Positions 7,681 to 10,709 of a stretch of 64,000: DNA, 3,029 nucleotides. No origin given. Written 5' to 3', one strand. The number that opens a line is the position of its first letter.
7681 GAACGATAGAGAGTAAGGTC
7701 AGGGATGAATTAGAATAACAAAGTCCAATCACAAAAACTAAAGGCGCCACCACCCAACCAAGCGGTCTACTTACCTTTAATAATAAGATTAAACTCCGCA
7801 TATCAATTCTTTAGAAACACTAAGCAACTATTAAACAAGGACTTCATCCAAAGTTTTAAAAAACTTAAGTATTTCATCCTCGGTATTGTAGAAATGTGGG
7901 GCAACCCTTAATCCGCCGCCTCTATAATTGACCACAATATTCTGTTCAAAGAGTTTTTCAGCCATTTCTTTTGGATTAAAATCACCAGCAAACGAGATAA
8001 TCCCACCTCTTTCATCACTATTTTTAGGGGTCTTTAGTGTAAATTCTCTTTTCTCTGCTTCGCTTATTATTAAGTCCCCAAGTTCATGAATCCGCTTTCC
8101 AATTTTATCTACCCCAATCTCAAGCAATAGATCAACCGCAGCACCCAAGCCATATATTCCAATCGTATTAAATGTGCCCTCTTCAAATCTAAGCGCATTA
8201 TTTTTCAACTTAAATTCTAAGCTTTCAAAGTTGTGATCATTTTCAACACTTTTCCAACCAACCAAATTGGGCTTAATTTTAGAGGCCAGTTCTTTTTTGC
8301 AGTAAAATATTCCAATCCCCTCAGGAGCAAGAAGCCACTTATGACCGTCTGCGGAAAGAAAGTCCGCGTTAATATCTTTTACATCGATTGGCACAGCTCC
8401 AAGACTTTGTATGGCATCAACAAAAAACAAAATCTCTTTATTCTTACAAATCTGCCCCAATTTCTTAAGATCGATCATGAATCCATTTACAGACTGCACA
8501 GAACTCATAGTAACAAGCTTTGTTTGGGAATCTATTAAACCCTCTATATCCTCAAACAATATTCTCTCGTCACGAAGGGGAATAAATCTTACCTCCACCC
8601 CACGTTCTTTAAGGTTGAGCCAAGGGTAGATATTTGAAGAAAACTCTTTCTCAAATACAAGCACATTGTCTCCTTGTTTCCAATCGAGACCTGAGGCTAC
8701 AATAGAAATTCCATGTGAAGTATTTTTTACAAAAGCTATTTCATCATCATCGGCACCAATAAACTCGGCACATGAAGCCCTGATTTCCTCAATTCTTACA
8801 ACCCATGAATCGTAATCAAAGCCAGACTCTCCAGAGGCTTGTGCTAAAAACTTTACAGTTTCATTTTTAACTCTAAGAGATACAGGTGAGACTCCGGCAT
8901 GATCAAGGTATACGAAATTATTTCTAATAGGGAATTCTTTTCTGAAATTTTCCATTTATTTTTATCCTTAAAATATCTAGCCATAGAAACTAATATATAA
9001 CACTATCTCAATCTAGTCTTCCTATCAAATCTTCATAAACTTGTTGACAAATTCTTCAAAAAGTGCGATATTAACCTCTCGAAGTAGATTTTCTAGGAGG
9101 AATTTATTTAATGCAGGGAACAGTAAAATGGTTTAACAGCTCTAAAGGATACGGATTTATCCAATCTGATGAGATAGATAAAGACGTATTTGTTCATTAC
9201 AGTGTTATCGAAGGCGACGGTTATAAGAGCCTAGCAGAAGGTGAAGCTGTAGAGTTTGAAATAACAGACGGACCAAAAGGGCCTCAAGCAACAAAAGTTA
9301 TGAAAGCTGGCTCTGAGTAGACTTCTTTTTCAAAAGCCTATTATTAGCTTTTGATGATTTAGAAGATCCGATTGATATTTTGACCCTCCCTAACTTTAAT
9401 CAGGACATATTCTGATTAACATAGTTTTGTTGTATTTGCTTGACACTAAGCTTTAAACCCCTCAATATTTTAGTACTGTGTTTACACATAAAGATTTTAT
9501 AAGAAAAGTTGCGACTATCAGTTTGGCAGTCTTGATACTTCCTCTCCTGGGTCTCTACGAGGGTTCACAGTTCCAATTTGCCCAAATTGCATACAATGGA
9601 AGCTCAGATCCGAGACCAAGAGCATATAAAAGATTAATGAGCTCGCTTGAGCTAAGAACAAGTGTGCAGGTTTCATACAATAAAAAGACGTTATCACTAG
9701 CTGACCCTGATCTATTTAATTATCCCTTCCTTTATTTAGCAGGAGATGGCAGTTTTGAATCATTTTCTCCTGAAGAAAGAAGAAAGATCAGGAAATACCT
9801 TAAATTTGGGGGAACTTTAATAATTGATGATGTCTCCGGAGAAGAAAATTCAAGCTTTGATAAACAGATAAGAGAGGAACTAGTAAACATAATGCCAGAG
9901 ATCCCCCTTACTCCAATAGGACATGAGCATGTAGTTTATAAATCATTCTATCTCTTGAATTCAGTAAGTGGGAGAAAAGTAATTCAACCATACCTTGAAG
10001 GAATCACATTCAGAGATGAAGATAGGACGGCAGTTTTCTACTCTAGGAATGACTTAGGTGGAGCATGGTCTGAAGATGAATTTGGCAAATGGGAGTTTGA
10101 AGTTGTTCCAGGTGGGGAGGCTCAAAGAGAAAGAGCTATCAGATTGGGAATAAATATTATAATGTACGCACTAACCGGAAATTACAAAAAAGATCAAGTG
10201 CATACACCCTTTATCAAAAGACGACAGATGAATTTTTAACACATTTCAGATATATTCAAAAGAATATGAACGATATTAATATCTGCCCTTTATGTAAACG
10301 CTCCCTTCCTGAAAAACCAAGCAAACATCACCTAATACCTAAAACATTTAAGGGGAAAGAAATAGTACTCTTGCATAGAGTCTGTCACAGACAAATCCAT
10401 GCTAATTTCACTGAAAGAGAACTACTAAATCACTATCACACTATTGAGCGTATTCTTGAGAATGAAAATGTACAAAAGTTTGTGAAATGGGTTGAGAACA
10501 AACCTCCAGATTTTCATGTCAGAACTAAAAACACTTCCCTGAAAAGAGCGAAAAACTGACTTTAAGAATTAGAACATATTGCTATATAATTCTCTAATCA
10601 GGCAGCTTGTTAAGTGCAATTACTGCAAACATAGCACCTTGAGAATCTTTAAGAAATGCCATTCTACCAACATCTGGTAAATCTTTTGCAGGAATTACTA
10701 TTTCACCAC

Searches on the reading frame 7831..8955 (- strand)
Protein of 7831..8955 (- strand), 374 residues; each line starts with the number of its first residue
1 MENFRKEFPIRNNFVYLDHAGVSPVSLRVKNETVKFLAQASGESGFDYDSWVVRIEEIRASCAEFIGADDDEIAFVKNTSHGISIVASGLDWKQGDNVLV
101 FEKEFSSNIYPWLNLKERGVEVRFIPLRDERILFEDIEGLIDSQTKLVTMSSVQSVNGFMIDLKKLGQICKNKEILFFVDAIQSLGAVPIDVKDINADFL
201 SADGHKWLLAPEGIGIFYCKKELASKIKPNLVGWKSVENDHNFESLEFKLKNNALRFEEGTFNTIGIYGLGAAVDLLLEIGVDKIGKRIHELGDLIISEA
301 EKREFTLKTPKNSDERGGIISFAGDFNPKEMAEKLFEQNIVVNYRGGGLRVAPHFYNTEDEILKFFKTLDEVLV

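Call 59: search_protein_families(library=pfam, proteins=[window:7831-8955:-], max_evalue=0.001)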
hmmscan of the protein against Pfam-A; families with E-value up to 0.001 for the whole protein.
window:7831-8955:- (374 aa): 4 families
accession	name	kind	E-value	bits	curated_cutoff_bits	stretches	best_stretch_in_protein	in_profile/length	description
PF00266.25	Aminotran_5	-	2.5e-67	227.9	21.5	1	15-350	1-340/371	Aminotransferase class-V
PF22580.2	KYNU_C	-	7.8e-08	32.7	27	1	287-369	3-90/90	Kynureninase C-terminal domain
PF00155.27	Aminotran_1_2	-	3.8e-07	30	19.7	1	56-182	45-187/361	Aminotransferase class I and II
PF01041.23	DegT_DnrJ_EryC1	-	4.2e-05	23.4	19.8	1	57-187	28-152/360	DegT/DnrJ/EryC1/StrS aminotransferase family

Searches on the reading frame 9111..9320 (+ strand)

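Call 64: search_protein_families(library=pfam, proteins=[window:9111-9320:+], max_evalue=1)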
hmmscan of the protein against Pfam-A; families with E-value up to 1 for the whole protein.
window:9111-9320:+ (69 aa): 3 families
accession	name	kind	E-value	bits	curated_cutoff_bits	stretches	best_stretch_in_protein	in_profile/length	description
PF00313.28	CSD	-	6.8e-31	106.4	27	1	1-65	1-65/66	'Cold-shock' DNA-binding domain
PF08206.17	OB_RNB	-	0.0031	17.6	24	1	10-29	6-25/58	Ribonuclease B OB domain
PF22707.2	S1CSD-TOTE-2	-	0.035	14.6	27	1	2-36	4-30/60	S1/CSD-like domain 2 of the TOTE conflict systems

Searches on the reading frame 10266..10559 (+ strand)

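Call 64: search_protein_families(library=pfam, proteins=[window:10266-10559:+], max_evalue=1)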
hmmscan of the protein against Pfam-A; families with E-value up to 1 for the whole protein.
window:10266-10559:+ (97 aa): 2 families
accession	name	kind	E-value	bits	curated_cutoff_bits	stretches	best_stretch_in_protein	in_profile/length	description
PF04423.19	Rad50_zn_hook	-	0.013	15.8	24.3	1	7-24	22-38/52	Rad50 zinc hook motif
PF01844.29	HNH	-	0.049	14.2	21.4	1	7-46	1-46/47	HNH endonuclease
